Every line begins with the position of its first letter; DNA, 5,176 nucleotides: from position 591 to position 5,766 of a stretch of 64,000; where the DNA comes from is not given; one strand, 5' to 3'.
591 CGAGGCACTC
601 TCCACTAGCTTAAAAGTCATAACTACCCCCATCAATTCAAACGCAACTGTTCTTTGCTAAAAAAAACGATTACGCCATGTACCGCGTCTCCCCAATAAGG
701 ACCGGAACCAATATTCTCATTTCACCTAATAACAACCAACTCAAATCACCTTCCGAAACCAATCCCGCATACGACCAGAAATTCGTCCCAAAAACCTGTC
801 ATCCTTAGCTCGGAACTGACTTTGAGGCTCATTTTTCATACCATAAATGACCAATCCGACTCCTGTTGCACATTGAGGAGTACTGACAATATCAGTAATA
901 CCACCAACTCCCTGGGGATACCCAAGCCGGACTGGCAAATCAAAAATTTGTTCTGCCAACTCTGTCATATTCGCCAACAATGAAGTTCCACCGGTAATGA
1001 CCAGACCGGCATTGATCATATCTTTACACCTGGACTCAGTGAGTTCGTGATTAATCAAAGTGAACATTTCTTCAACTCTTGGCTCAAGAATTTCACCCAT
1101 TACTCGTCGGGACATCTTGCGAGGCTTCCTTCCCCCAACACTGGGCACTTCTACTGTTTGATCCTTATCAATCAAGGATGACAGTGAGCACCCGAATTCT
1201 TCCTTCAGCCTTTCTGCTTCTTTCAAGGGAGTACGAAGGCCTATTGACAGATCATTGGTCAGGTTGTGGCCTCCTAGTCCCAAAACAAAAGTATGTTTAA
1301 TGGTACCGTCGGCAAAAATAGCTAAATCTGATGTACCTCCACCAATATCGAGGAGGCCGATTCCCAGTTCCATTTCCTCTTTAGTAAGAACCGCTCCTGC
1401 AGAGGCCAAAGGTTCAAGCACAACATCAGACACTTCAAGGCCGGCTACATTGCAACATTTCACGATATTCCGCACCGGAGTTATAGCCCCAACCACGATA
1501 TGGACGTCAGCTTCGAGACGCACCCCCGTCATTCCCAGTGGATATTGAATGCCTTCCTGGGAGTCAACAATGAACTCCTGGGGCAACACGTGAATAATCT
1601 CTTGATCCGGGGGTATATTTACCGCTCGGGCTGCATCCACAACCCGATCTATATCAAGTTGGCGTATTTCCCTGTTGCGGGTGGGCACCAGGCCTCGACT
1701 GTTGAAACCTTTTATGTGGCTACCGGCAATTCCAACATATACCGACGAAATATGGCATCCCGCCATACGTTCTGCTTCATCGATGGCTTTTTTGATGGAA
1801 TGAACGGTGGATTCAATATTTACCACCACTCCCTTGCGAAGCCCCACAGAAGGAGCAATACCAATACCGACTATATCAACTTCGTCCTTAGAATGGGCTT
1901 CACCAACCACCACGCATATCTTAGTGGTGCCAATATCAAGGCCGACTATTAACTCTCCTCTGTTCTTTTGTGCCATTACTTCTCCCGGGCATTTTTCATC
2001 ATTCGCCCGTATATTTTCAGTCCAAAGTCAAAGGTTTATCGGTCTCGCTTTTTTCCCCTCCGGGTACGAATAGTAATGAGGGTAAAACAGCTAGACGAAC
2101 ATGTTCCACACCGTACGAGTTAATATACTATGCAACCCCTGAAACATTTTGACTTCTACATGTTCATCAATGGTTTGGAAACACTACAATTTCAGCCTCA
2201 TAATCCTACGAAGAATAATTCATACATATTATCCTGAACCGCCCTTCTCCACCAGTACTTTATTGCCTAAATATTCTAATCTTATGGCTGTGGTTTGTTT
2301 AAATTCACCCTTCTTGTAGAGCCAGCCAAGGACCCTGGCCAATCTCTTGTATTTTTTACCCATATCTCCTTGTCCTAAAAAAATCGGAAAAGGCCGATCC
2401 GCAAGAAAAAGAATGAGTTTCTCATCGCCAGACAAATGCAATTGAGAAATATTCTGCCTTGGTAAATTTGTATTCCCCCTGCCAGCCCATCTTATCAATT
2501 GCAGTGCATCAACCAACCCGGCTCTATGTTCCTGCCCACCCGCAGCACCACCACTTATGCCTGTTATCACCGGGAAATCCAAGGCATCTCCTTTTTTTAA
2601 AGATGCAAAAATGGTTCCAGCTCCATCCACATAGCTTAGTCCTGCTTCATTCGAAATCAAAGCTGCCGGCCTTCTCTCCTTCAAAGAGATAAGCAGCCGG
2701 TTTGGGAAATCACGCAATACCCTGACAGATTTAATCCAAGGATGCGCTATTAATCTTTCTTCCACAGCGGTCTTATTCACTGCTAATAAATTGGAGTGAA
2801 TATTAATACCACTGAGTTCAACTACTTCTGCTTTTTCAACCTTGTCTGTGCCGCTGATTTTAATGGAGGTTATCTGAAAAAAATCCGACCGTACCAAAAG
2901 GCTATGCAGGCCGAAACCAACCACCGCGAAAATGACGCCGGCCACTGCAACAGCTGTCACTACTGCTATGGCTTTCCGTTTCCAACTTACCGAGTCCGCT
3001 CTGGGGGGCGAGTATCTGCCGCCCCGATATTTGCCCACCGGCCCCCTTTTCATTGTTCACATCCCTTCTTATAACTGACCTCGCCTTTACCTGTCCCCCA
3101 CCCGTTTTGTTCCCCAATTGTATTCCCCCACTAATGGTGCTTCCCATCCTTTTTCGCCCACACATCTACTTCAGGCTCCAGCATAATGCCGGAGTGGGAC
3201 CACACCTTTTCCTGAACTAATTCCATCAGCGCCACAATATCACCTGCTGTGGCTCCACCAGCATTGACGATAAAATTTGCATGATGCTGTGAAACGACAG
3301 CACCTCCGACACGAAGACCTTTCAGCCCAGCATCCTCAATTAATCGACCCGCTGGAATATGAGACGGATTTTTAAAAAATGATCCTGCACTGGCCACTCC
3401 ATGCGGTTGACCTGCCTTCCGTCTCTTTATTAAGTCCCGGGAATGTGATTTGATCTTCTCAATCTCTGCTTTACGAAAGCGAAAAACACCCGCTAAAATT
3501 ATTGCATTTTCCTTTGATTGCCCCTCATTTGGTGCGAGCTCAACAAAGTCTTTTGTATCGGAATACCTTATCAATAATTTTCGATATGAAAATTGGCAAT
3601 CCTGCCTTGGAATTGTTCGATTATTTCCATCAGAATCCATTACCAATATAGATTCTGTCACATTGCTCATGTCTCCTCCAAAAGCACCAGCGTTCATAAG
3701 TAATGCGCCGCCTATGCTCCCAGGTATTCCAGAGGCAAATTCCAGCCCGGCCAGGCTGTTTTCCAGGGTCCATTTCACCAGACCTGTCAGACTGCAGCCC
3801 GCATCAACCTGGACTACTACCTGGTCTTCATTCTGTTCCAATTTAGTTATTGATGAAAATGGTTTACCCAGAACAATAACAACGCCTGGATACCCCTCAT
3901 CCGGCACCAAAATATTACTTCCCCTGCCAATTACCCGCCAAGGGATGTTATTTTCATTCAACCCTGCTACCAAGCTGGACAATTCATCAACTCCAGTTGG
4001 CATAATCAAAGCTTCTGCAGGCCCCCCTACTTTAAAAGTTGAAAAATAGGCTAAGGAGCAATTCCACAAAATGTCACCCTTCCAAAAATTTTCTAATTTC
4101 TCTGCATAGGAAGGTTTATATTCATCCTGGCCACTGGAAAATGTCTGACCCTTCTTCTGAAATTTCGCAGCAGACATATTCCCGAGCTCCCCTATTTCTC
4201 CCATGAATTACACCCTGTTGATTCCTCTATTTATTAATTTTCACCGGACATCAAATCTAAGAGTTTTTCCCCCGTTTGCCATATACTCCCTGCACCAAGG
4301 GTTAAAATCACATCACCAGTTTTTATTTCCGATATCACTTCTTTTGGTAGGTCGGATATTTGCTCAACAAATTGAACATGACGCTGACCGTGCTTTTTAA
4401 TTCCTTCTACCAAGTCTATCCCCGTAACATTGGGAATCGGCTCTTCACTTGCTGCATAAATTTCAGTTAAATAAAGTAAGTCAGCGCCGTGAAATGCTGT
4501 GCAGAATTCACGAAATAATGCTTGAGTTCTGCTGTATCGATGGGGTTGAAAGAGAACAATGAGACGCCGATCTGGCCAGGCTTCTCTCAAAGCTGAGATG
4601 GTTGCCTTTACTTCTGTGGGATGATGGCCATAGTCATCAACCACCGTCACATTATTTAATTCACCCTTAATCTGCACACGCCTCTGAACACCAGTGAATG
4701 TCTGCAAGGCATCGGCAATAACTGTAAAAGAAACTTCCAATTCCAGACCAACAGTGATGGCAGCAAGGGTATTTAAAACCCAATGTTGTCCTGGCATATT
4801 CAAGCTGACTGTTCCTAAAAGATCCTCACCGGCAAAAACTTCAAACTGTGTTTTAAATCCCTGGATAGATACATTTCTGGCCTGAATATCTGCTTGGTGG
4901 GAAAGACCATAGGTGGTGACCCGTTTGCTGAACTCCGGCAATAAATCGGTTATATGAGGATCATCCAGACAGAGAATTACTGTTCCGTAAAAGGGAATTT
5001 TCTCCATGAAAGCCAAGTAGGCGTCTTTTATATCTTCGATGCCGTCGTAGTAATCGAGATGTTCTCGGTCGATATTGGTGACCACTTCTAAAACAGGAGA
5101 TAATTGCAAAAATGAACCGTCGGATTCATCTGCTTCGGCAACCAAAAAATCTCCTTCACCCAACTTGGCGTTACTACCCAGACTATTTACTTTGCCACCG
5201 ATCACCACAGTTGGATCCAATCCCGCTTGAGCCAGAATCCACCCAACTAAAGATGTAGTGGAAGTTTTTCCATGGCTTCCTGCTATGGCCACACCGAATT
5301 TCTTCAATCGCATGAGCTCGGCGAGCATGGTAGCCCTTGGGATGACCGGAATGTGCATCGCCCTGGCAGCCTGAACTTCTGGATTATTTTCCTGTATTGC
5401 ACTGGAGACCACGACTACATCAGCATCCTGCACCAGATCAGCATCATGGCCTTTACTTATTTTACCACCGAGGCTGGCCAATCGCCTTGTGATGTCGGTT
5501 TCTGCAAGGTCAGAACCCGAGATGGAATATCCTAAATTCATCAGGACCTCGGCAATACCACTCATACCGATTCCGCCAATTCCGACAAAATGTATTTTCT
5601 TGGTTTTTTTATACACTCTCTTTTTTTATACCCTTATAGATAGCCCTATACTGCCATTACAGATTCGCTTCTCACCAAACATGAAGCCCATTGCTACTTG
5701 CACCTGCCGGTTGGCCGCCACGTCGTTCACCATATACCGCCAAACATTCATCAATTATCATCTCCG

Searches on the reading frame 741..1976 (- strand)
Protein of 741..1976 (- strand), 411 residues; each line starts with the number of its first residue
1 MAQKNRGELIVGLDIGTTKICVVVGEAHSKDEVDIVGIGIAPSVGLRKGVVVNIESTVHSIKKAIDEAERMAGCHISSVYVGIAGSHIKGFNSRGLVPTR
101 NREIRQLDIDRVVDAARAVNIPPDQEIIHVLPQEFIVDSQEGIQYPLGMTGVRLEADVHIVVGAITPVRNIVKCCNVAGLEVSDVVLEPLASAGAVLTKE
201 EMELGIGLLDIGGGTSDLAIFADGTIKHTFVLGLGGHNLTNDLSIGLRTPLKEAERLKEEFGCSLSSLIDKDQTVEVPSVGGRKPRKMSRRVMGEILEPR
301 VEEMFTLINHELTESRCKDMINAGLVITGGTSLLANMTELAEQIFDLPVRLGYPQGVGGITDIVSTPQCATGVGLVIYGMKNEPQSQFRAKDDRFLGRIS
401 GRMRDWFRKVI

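Call 6: search_protein_families(library=ncbifam, proteins=[window:741-1976:-], max_evalue=0.01)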
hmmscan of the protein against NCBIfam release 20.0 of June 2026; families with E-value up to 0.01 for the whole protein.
window:741-1976:- (411 aa): 17 families
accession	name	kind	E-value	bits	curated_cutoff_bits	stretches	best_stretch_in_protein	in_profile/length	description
TIGR01174.1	ftsA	equivalog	4.5e-135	450.5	175.85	1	9-378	1-371/371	cell division protein FtsA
NF007009.0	PRK09472.1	equivalog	4.5e-114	381.8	409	1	4-409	4-418/420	cell division protein FtsA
NF011660.0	PRK15080.1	equivalog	3.1e-16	59.4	182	2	170-260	112-197/277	ethanolamine utilization protein EutJ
TIGR02529.1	EutJ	subfamily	8.5e-15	54.9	152.1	2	166-260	75-164/239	ethanolamine utilization protein EutJ family protein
TIGR00904.1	mreB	subfamily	3.4e-11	42.8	365.75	1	165-351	109-310/334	MreB/Mrl family cell shape determining protein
NF010539.0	PRK13927.1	subfamily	1.1e-09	37.6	293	1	169-350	116-309/339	rod shape-determining protein MreB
NF010540.1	PRK13929.1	exception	1.5e-09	37.4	515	1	170-351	116-308/334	rod-share determining protein MreBH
TIGR04491.1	reactive_PduG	equivalog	5.2e-06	25.1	400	1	9-72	1-63/599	diol dehydratase reactivase subunit alpha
NF007992.0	PRK10719.1-3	equivalog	1.3e-05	24.2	598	1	193-238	134-179/478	ethanolamine ammonia-lyase reactivating factor EutA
TIGR01175.1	pilM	subfamily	1.6e-05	24.1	133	1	194-349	177-310/348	type IV pilus assembly protein PilM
TIGR02350.1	prok_dnaK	equivalog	0.00062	18.2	822.55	1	175-222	153-201/596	molecular chaperone DnaK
NF045709.1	Amuc_1101_fam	equivalog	0.00065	18.6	650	1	158-262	131-235/608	Amuc_1101 family PilM-like pilus complex protein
NF001413.0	PRK00290.1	equivalog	0.00073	18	648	1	175-222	156-202/625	molecular chaperone DnaK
NF009947.0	PRK13411.1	equivalog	0.0017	16.5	1002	1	175-224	156-206/662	molecular chaperone DnaK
NF007993.0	PRK10719.1-4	equivalog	0.0025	16.8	769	0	197-242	140-184/467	ethanolamine ammonia-lyase reactivating factor EutA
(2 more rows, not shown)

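Call 32: list_cluster_members(proteins=[P0001, P0002, P0003, window:741-1976:-, window:8653-9732:-])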
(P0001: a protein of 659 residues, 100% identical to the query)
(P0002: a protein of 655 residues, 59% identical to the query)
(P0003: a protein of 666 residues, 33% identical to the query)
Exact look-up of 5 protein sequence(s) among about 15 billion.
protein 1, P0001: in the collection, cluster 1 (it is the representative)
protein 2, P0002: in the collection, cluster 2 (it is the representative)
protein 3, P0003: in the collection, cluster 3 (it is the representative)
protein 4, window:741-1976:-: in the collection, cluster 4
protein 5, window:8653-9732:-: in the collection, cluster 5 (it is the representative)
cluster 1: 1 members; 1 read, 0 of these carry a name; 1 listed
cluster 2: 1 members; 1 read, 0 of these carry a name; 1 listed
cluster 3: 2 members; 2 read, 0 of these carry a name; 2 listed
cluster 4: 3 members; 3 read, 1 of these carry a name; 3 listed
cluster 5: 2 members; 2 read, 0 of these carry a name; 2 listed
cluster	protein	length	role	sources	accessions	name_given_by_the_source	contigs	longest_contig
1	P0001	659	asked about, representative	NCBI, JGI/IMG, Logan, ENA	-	-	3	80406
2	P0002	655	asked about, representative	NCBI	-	-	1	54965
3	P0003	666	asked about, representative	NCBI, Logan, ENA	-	-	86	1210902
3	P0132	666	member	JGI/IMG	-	-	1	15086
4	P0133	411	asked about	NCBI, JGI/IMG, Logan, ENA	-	-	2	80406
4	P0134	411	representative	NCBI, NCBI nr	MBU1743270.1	MAG: cell division protein FtsA [Proteobacteria bacterium] | cell division protein FtsA [Pseudomonadota bacterium]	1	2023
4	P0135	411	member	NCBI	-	-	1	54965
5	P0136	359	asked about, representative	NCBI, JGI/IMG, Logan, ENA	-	-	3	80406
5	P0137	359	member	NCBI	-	-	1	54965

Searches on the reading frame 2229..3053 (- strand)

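Call 6: search_protein_families(library=ncbifam, proteins=[window:2229-3053:-], max_evalue=0.01)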
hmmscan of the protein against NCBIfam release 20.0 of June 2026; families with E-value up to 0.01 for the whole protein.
window:2229-3053:- (274 aa): 1 family
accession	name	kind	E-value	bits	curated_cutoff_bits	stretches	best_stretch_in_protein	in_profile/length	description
NF004039.0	PRK05529.1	equivalog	3.3e-11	42.8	353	1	25-147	32-149/255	cell division protein FtsQ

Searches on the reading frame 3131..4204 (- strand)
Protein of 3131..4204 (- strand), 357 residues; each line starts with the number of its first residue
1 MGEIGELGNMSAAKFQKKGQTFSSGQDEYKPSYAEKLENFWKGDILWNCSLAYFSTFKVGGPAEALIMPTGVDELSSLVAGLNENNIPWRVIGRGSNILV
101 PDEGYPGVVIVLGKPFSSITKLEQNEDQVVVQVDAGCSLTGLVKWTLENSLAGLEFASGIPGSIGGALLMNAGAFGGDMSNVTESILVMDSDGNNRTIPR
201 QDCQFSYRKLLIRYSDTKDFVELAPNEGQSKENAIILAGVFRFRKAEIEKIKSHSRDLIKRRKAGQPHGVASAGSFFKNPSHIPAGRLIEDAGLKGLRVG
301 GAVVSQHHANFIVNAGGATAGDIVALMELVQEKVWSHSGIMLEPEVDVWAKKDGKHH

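Call 6: search_protein_families(library=ncbifam, proteins=[window:3131-4204:-], max_evalue=0.01)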
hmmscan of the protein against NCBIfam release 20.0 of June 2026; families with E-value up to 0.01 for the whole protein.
window:3131-4204:- (357 aa): 7 families
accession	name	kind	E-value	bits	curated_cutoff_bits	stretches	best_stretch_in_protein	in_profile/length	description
NF010480.0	PRK13905.1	equivalog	3.4e-94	315.1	259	1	41-351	12-300/303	UDP-N-acetylmuramate dehydrogenase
TIGR00179.1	murB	equivalog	5e-71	239.3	144.5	1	51-347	1-287/290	UDP-N-acetylmuramate dehydrogenase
NF011245.0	PRK14651.1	equivalog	1.2e-50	172.3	224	1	50-352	8-270/273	UDP-N-acetylmuramate dehydrogenase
NF000755.0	PRK00046.1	equivalog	8e-48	162.9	277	2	48-280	7-240/343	UDP-N-acetylmuramate dehydrogenase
NF010478.0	PRK13903.1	equivalog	5.6e-43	147.2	231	2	45-222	15-188/362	UDP-N-acetylmuramate dehydrogenase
NF010479.0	PRK13904.1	equivalog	1e-42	146.4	273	1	86-348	32-257/258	UDP-N-acetylmuramate dehydrogenase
NF011242.0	PRK14648.1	equivalog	1.1e-37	130.1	426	2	48-185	15-151/354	UDP-N-acetylmuramate dehydrogenase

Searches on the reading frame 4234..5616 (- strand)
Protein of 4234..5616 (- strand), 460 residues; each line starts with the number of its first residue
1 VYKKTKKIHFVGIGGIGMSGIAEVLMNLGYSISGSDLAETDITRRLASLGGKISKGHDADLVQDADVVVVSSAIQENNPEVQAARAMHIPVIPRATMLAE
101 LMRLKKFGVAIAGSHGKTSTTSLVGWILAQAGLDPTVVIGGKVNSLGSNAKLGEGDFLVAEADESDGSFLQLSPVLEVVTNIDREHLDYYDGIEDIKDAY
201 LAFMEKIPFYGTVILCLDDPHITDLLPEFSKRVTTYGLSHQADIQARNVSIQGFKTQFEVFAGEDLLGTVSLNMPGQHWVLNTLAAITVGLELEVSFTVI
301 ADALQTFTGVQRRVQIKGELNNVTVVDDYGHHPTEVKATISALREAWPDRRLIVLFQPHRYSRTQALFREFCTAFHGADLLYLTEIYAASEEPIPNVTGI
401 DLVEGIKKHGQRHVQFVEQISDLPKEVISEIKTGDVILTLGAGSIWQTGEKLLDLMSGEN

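Call 5: search_protein_families(library=pfam, proteins=[window:4234-5616:-], max_evalue=0.01)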
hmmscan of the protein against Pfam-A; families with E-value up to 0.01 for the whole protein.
window:4234-5616:- (460 aa): 5 families
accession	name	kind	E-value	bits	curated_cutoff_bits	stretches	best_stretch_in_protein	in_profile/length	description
PF08245.18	Mur_ligase_M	-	6.2e-29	101.8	24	1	111-289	1-199/200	Mur ligase middle domain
PF01225.30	Mur_ligase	-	6.1e-28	97.5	21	1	7-105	1-94/95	Mur ligase family, catalytic domain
PF02875.26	Mur_ligase_C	-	5.3e-24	85.9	28.4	1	312-443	1-127/127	Mur ligase, glutamate ligase domain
PF03807.23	F420_oxidored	-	0.00055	20.9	21.6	1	7-76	1-71/94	NADP oxidoreductase coenzyme F420-dependent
PF21799.2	MurD-like_N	-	0.0035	18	27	1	7-92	2-87/88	Mur ligase MurD-like, N-terminal domain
